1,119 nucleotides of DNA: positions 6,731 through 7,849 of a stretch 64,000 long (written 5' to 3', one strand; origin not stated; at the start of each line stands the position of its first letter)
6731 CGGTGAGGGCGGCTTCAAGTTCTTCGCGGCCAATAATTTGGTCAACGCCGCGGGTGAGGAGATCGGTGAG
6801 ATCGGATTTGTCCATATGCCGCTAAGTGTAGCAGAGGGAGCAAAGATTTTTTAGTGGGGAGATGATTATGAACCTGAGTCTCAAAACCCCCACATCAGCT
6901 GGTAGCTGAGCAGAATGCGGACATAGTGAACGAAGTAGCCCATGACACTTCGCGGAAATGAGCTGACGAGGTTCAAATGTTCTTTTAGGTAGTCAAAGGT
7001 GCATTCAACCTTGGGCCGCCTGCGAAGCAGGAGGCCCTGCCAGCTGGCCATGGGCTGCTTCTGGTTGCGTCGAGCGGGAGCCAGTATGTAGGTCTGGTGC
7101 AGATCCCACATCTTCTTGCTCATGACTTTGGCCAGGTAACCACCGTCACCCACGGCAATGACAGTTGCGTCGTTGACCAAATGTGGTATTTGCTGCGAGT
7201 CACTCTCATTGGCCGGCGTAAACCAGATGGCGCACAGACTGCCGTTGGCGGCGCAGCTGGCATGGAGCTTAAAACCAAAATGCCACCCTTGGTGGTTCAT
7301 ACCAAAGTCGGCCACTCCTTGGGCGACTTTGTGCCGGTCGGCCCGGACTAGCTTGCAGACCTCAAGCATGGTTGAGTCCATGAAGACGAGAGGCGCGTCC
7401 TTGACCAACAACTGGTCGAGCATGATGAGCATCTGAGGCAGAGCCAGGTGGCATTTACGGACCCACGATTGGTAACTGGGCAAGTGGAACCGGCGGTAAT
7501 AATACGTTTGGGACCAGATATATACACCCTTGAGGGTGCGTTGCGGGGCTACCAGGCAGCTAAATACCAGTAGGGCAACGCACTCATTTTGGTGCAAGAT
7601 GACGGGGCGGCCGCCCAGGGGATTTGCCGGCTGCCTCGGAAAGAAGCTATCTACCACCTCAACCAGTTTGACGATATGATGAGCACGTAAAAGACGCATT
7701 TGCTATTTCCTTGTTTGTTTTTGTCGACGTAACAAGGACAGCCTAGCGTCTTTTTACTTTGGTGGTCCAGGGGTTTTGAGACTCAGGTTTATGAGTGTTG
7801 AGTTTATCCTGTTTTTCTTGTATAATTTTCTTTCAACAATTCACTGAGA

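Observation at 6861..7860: Intact IS5/IS982-like element with 20-bp terminal IRs and a TATG target duplication, inserted 55 bp upstream of tyrS and separating it from the AT-rich divergent promoter region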

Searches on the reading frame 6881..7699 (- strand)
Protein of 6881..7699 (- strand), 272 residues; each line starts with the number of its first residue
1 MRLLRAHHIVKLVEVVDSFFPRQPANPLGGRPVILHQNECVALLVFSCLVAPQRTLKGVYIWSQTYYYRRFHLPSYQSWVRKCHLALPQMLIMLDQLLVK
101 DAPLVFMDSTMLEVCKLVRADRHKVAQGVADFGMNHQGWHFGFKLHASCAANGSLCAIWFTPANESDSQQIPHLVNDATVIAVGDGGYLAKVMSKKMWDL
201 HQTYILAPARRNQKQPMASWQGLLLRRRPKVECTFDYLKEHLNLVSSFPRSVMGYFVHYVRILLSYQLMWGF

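Call 5: search_protein_families(library=pfam, proteins=[window:6881-7699:-], max_evalue=0.01)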
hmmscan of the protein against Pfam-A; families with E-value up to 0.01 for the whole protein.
window:6881-7699:- (272 aa): 2 families
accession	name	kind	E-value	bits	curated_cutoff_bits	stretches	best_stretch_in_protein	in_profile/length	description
PF13612.12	DDE_Tnp_1_3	-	5e-29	101.7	27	1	104-250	7-153/155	Transposase DDE domain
PF01609.27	DDE_Tnp_1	-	3.1e-12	47.1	23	1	102-244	4-176/200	Transposase DDE domain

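Call 6: search_protein_families(library=ncbifam, proteins=[window:6881-7699:-], max_evalue=0.01)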
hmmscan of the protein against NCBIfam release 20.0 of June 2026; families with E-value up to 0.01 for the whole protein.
window:6881-7699:- (272 aa): 5 families
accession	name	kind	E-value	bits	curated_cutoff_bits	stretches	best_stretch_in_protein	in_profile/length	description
NF033520.1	transpos_IS982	equivalog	1.2e-40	139.7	130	1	40-269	5-242/243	IS982 family transposase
NF033580.1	transpos_IS5_3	equivalog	2e-12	47.2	110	1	92-246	79-236/258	IS5 family transposase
NF033581.1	transpos_IS5_4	equivalog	1.1e-06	28.2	140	1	135-244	147-260/285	IS5 family transposase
NF033551.1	transpos_IS1182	equivalog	0.00029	19.8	270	0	135-213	260-344/488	IS1182 family transposase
NF033592.1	transpos_IS4_1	equivalog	0.0028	16.8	115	1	99-212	103-209/332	IS4 family transposase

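Call 8: find_encoding_contigs(protein=window:6881-7699:-, flank=3000, max_places=10)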
Protein window:6881-7699:- (272 aa): 1 contig read that carries it; 1 place shown.
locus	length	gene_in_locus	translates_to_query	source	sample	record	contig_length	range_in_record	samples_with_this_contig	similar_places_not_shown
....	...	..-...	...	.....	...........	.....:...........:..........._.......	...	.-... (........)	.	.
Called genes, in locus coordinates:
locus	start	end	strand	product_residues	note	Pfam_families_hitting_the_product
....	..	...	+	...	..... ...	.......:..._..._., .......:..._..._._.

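Call 15: find_homologous_proteins(query=window:6881-7699:-, max_evalue=1e-10)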
Query window:6881-7699:- (272 aa): 1070 proteins with E <= 1e-10 among 1582 candidates; the best 120 are listed.
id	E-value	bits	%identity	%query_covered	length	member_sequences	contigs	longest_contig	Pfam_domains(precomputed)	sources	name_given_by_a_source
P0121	1.5e-170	584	90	100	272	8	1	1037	PF01609.28,PF13612.13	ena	-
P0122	1.3e-154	532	82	100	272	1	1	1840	PF01609.28,PF13612.13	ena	-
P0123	5.2e-149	513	80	100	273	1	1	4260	PF01609.28,PF13612.13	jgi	jgi:hypothetical protein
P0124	3.7e-142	491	77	100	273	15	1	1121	PF01609.28,PF13612.13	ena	-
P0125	9.3e-142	489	77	100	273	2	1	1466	PF01609.28,PF13612.13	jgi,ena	-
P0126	8.1e-138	477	74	100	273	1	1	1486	PF01609.28,PF13612.13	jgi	jgi:Transposase DDE domain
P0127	6.1e-136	470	74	100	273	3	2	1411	PF01609.28,PF13612.13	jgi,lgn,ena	-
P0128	4.3e-134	464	73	100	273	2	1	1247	PF01609.28,PF13612.13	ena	-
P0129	5.3e-134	464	74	100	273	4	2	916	PF01609.28,PF13612.13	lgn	-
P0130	6.0e-134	464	74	100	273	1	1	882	PF01609.28,PF13612.13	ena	-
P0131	4.8e-133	461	72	100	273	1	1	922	PF01609.28,PF13612.13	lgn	-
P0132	5.9e-133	461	71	100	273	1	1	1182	PF01609.28,PF13612.13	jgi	jgi:hypothetical protein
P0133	8.9e-133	460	71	100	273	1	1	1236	PF01609.28,PF13612.13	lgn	-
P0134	2.4e-132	459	71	100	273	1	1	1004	PF01609.28,PF13612.13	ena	-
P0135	3.2e-131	455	73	100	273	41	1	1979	PF01609.28,PF13612.13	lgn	-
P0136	3.5e-131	455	73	100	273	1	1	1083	PF01609.28,PF13612.13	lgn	-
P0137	4.7e-131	454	72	100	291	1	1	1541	PF01609.28,PF13612.13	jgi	jgi:hypothetical protein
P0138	6.4e-131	454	71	100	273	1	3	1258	PF01609.28,PF13612.13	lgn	-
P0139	3.0e-130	452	71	100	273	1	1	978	PF01609.28,PF13612.13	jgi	jgi:hypothetical protein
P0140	3.2e-130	452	71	100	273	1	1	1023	PF01609.28,PF13612.13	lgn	-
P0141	4.1e-130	451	71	100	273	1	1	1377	PF01609.28,PF13612.13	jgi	jgi:hypothetical protein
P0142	4.3e-130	451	70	100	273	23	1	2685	PF01609.28,PF13612.13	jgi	jgi:hypothetical protein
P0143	4.4e-130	451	68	100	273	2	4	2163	PF01609.28,PF13612.13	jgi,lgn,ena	-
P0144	9.1e-130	450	71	100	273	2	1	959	PF01609.28,PF13612.13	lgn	-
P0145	1.2e-129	450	70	100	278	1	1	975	PF01609.28,PF13612.13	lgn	-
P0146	1.4e-129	449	70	100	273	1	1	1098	PF01609.28,PF13612.13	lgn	-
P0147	2.1e-129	449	71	100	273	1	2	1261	PF01609.28,PF13612.13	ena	-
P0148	2.1e-129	449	70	100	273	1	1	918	PF01609.28,PF13612.13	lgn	-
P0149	7.2e-129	447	71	100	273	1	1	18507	PF01609.28,PF13612.13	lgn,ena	-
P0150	9.0e-129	447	71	100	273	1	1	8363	PF01609.28,PF13612.13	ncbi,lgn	ncbi:MAG: IS982 family transposase [Candidatus Saccharimonadales bacterium]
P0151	9.2e-129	447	71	100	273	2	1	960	PF01609.28,PF13612.13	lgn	-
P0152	1.1e-128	447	70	100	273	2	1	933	PF01609.28,PF13612.13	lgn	-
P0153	1.5e-128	446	71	100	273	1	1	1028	PF01609.28,PF13612.13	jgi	jgi:hypothetical protein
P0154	1.8e-128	446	70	100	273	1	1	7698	PF01609.28,PF13612.13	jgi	jgi:hypothetical protein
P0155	1.9e-128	446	70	100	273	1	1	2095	PF01609.28,PF13612.13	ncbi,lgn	-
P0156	2.2e-128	446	71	100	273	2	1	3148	PF01609.28,PF13612.13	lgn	-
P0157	2.7e-128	445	69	100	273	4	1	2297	PF01609.28,PF13612.13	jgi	jgi:hypothetical protein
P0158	3.4e-128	445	71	100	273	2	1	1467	PF01609.28,PF13612.13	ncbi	-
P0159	3.4e-128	445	71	100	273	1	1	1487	PF01609.28,PF13612.13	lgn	-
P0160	3.5e-128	445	70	100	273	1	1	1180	PF01609.28,PF13612.13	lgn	-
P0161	4.6e-128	445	71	100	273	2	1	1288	PF01609.28,PF13612.13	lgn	-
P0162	5.5e-128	444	70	100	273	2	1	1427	PF01609.28,PF13612.13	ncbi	ncbi:MAG: IS982 family transposase [Candidatus Saccharimonadales bacterium]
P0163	6.6e-128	444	70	100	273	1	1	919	PF01609.28,PF13612.13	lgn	-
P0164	7.4e-128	444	69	100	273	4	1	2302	PF01609.28,PF13612.13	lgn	-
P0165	8.5e-128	444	69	100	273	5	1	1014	PF01609.28,PF13612.13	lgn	-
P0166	9.6e-128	443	70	100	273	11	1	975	PF01609.28,PF13612.13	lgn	-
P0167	1.7e-127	443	70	100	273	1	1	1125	PF01609.28,PF13612.13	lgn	-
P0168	3.6e-127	442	69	100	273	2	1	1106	PF01609.28,PF13612.13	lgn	-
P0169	4.1e-127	441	69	100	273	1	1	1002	PF01609.28,PF13612.13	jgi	jgi:hypothetical protein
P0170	4.8e-127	441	71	100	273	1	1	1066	PF01609.28,PF13612.13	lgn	-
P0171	6.0e-127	441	70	100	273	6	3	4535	PF01609.28,PF13612.13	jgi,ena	jgi:hypothetical protein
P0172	8.6e-127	440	71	100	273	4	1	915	PF01609.28,PF13612.13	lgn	-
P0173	1.3e-126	440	71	100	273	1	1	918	PF01609.28,PF13612.13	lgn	-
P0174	1.4e-126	440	70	100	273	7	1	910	PF01609.28,PF13612.13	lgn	-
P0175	1.6e-126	439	70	100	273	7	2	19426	PF01609.28,PF13612.13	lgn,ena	-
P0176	1.7e-126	439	69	100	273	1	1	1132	PF01609.28,PF13612.13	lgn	-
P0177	2.0e-126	439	70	100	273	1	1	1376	PF01609.28,PF13612.13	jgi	jgi:hypothetical protein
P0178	2.2e-126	439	68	100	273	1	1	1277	PF01609.28,PF13612.13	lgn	-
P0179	2.6e-126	439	70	100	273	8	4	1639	PF01609.28,PF13612.13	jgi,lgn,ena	-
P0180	3.8e-126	438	69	100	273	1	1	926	PF01609.28,PF13612.13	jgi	jgi:hypothetical protein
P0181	5.0e-126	438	68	100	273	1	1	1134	PF01609.28,PF13612.13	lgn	-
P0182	7.3e-126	437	69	100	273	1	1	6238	PF01609.28,PF13612.13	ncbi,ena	-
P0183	8.4e-126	437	69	100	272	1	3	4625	PF01609.28,PF13612.13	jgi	jgi:hypothetical protein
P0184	1.3e-125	436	70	100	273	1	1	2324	PF01609.28,PF13612.13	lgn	-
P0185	1.4e-125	436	69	100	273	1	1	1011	PF01609.28,PF13612.13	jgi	jgi:hypothetical protein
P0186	1.6e-125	436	70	100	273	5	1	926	PF01609.28,PF13612.13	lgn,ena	-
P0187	1.6e-125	436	71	100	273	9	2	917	PF01609.28,PF13612.13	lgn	-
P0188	1.7e-125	436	69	100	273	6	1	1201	PF01609.28,PF13612.13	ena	-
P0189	2.2e-125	436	70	100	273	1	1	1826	PF01609.28,PF13612.13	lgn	-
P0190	2.2e-125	436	70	100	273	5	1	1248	PF01609.28,PF13612.13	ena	-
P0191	2.8e-125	435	70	100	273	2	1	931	PF01609.28,PF13612.13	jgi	jgi:hypothetical protein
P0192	3.2e-125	435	70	100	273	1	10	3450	PF01609.28,PF13612.13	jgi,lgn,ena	jgi:hypothetical protein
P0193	3.7e-125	435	70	100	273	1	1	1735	PF01609.28,PF13612.13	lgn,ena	-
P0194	3.8e-125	435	68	100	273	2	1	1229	PF01609.28,PF13612.13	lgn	-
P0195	4.0e-125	435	70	100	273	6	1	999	PF01609.28,PF13612.13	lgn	-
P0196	4.2e-125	435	71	100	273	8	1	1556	PF01609.28,PF13612.13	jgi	jgi:hypothetical protein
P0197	4.7e-125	435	70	100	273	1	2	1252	PF01609.28,PF13612.13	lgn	-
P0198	5.6e-125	434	70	100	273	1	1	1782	PF01609.28,PF13612.13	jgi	jgi:hypothetical protein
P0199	6.2e-125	434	67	100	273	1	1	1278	PF01609.28,PF13612.13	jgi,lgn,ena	-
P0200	1.1e-124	433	70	100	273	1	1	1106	PF01609.28,PF13612.13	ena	-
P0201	1.2e-124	433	70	100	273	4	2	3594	PF01609.28,PF13612.13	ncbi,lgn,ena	-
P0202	1.2e-124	433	70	100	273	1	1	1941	PF01609.28,PF13612.13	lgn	-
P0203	1.3e-124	433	69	100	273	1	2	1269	PF01609.28,PF13612.13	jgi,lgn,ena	-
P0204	2.0e-124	433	69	100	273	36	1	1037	PF01609.28,PF13612.13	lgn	-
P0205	3.3e-124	432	68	100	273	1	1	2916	PF01609.28,PF13612.13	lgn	-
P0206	3.7e-124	432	69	100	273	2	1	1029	PF01609.28,PF13612.13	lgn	-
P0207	3.7e-124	432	69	100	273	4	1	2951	PF01609.28,PF13612.13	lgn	-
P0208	3.9e-124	432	68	100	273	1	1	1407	PF01609.28,PF13612.13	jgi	jgi:hypothetical protein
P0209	6.2e-124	431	68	100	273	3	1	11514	PF01609.28,PF13612.13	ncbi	-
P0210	6.4e-124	431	69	100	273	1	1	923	PF01609.28,PF13612.13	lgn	-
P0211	7.0e-124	431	68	100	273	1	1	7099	PF01609.28,PF13612.13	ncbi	-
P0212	7.1e-124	431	70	100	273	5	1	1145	PF01609.28,PF13612.13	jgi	jgi:hypothetical protein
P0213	7.3e-124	431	69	100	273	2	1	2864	PF01609.28,PF13612.13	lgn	-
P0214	1.3e-123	430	68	100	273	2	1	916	PF01609.28,PF13612.13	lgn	-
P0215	1.8e-123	430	69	95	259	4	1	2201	PF01609.28,PF13612.13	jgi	jgi:hypothetical protein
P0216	1.9e-123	429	70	100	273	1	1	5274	PF01609.28,PF13612.13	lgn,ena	-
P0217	2.0e-123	429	69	100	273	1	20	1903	PF01609.28,PF13612.13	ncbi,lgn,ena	-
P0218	2.3e-123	429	69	100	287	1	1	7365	PF01609.28,PF13612.13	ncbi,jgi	jgi:hypothetical protein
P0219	2.4e-123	429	69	100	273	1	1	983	PF01609.28,PF13612.13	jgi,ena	-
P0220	2.5e-123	429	68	100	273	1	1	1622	PF01609.28,PF13612.13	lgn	-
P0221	2.6e-123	429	70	100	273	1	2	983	PF01609.28,PF13612.13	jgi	jgi:hypothetical protein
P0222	3.0e-123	429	68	100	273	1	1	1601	PF01609.28,PF13612.13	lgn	-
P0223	3.5e-123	429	68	100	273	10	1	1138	PF01609.28,PF13612.13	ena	-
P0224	3.5e-123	429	70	100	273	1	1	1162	PF01609.28,PF13612.13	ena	-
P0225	4.1e-123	428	69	100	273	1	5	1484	PF01609.28,PF13612.13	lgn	-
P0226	4.7e-123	428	68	100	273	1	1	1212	PF01609.28,PF13612.13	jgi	jgi:hypothetical protein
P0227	4.7e-123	428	70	100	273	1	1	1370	PF01609.28,PF13612.13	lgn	-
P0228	4.8e-123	428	69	100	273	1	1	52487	PF01609.28,PF13612.13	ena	-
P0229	4.9e-123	428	70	100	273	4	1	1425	PF01609.28,PF13612.13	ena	-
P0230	6.4e-123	428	70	100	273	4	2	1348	PF01609.28,PF13612.13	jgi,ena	-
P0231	6.6e-123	428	68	100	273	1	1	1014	PF01609.28,PF13612.13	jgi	-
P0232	7.1e-123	428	69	100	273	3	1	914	PF01609.28,PF13612.13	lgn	-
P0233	8.7e-123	427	67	100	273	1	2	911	PF01609.28,PF13612.13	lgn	-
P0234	1.1e-122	427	70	100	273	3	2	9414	PF01609.28,PF13612.13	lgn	-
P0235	1.3e-122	427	68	100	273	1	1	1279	PF01609.28,PF13612.13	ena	-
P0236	2.0e-122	426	67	100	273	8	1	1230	PF01609.28,PF13612.13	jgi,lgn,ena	-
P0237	2.1e-122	426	70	100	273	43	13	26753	PF01609.28,PF13612.13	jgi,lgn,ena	-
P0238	3.0e-122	425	66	100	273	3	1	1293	PF01609.28,PF13612.13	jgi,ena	-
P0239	3.0e-122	425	69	100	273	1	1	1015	PF01609.28,PF13612.13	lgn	-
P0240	9.2e-122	424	68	100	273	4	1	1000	PF01609.28,PF13612.13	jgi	jgi:Transposase DDE domain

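Call 21: find_related_loci(query=window:6881-7699:-, collection=metagenome_contigs, flank=1500)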
Query window:6881-7699:- (272 aa) in metagenome_contigs; peptide patterns used: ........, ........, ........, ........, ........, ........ (x = any residue, [..] = any of these).
162 stretches matched a pattern; 77 encode a relative of the query (tblastn E <= 1e-3); 77 distinct loci.
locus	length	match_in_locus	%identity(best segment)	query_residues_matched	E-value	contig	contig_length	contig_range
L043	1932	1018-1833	90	1-272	3e-178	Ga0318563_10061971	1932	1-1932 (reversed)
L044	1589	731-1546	90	1-272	6e-180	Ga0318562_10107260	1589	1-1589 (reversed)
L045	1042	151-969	77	1-272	2e-160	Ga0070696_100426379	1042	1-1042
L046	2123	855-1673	77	1-272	1e-149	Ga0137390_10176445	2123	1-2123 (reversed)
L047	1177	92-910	77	1-272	4e-154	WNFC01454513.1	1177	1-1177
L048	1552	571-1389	73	1-272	1e-149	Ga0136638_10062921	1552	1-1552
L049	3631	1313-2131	71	1-272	5e-137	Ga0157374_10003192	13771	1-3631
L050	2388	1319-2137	72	1-272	7e-141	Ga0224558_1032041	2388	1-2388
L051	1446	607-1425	71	1-272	8e-143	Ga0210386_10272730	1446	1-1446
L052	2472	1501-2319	70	1-272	8e-135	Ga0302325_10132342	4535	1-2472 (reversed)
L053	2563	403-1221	70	1-272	6e-138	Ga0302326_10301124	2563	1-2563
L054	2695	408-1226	70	1-272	1e-136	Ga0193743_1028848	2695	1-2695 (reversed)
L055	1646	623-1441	67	1-272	1e-137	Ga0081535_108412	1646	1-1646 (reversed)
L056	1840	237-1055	70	1-272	2e-136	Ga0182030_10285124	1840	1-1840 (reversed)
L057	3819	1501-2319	68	1-272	2e-125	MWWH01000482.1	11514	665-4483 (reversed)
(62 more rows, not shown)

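Call 39: list_cluster_members(proteins=[window:6884-7699:-, window:5628-6815:-, window:7887-8273:+])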
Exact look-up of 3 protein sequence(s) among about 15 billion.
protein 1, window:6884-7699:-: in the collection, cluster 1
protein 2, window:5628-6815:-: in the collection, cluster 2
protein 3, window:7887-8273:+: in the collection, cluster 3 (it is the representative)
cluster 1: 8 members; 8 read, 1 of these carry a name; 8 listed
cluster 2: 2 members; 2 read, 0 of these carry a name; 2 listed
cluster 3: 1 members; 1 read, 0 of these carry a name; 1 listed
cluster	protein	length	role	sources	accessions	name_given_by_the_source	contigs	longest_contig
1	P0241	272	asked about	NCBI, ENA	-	-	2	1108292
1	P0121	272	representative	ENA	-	-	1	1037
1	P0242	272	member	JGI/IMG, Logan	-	hypothetical protein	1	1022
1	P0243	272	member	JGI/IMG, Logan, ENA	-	-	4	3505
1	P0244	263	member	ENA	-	-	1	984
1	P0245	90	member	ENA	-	-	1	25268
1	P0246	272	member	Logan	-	-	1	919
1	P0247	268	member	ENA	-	-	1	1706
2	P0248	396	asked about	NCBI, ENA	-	-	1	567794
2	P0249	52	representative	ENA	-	-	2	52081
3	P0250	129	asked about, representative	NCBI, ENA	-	-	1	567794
